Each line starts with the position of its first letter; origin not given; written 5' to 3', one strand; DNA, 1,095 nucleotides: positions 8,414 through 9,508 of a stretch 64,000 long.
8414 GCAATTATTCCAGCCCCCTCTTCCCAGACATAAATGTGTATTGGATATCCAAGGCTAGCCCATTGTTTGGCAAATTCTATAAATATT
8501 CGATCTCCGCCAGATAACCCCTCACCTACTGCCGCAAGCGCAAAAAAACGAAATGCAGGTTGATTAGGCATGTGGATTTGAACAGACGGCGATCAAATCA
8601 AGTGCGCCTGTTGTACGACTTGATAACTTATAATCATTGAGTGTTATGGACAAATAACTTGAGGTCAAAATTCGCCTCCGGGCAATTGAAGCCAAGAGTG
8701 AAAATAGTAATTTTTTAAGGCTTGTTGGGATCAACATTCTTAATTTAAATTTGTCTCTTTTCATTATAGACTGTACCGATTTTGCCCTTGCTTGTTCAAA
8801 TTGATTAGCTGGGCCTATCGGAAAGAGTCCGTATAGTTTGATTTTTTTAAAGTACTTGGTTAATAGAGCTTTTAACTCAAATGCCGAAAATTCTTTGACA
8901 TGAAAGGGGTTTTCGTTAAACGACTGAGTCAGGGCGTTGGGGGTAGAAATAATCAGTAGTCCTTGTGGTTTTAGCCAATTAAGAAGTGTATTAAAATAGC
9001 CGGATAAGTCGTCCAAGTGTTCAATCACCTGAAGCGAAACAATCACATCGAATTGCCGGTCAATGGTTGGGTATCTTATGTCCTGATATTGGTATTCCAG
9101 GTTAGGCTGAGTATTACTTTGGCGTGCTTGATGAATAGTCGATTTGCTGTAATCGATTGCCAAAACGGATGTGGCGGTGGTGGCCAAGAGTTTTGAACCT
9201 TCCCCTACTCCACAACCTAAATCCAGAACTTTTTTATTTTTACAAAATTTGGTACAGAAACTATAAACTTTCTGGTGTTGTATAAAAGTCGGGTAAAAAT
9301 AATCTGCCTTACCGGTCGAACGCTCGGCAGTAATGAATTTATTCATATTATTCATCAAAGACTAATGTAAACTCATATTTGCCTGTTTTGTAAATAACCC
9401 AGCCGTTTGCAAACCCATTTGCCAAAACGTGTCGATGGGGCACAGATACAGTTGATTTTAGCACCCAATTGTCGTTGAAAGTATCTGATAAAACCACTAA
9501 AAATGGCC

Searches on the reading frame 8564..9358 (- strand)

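Call 19: search_protein_families(library=pfam, proteins=[window:8564-9358:-])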
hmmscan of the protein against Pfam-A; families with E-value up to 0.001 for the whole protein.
window:8564-9358:- (264 aa): 13 families
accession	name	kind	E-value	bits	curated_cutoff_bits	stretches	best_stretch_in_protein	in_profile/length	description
PF13489.12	Methyltransf_23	-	2e-19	70.3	27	1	38-168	20-156/164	Methyltransferase domain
PF08241.18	Methyltransf_11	-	2.9e-18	66.7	21.2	1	45-137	1-95/95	Methyltransferase domain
PF13847.12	Methyltransf_31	-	7.8e-17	61.7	27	1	40-150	3-125/145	Methyltransferase domain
PF13649.12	Methyltransf_25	-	1e-15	58.6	27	1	44-133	1-97/97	Methyltransferase domain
PF08242.18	Methyltransf_12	-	2.7e-14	54.1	30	1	45-135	1-98/98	Methyltransferase domain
PF02353.26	CMAS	-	8.3e-10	38.9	27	1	27-146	47-173/273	Mycolic acid cyclopropane synthetase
PF03848.20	TehB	-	3.7e-09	36.7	20.4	1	24-116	15-109/193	Tellurite resistance protein TehB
PF05401.17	NodS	-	1.2e-06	29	24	1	31-146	34-154/201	Nodulation protein S (NodS)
PF05219.18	DREV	-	5.6e-06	26.1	26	1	39-138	93-187/265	DREV methyltransferase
PF05175.20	MTS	-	1.3e-05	25.3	23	1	40-108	31-104/170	Methyltransferase small domain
PF05724.17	TPMT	-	6e-05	23.2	26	0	34-91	29-89/218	Thiopurine S-methyltransferase (TPMT)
PF06325.19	PrmA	-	0.00018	21.6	22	1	40-138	161-259/296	Ribosomal protein L11 methyltransferase (PrmA)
PF05891.18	Methyltransf_PK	-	0.00029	20.9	27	1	36-175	51-194/218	AdoMet dependent proline di-methyltransferase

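Call 36: search_protein_families(library=ncbifam, proteins=[window:8564-9358:-], max_evalue=0.00001)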
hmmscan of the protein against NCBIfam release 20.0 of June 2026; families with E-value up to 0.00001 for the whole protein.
window:8564-9358:- (264 aa): 27 families (the best 25 are shown)
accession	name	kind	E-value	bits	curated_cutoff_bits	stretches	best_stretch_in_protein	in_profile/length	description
TIGR01983.1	UbiG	equivalog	2.8e-20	72.6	102.95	1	37-147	46-161/228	bifunctional 2-polyprenyl-6-hydroxyphenol methylase/3-demethylubiquinol 3-O-methyltransferase UbiG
TIGR02072.1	BioC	equivalog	8.8e-18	65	184.95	1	39-175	33-176/244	malonyl-ACP O-methyltransferase BioC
NF008686.0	PRK11705.1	equivalog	1.9e-12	46.9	400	1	27-151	152-279/383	cyclopropane fatty acyl phospholipid synthase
TIGR04345.1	ovoA_Cterm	equivalog_domain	3e-12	46.6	170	1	29-92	27-93/242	putative 4-mercaptohistidine N1-methyltransferase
NF045667.1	MTase_DVU1556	equivalog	3.5e-12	46.2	155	1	37-138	19-120/213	DVU_1556 family methyltransferase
NF002463.0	PRK01683.1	equivalog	2e-11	44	297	1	40-146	31-137/258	trans-aconitate 2-methyltransferase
NF043040.1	corrin_prot_MT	hypoth_equivalog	1.2e-10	41.2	180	1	39-138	39-148/216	corrinoid protein-associated methyltransferase CpaM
TIGR02021.1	BchM-ChlM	equivalog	1.4e-10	41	158.9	1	36-117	49-135/218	magnesium protoporphyrin IX methyltransferase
NF008992.0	PRK12335.1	equivalog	3.8e-10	39.4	303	1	24-116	107-200/289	SAM-dependent methyltransferase TehB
NF007610.0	PRK10258.1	equivalog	4.9e-10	39.2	342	1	40-139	42-140/251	malonyl-ACP O-methyltransferase BioC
TIGR00477.1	tehB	equivalog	2.2e-09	37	219.5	1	16-116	47-151/238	tellurite resistance methyltransferase TehB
NF053839.1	CPFASynBruc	equivalog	3.4e-09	36.1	600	1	40-154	174-293/410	cyclopropane fatty acid synthase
NF040703.1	cyclopro_CfaB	exception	5.1e-09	35.4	650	1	27-136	144-262/393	C17 cyclopropane fatty acid synthase CfaB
TIGR00406.1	prmA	equivalog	5e-08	32.7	183.15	1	40-154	159-278/288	50S ribosomal protein L11 methyltransferase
NF008405.0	PRK11207.1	equivalog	6.2e-08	32.3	218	1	27-117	18-110/198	tellurite resistance methyltransferase TehB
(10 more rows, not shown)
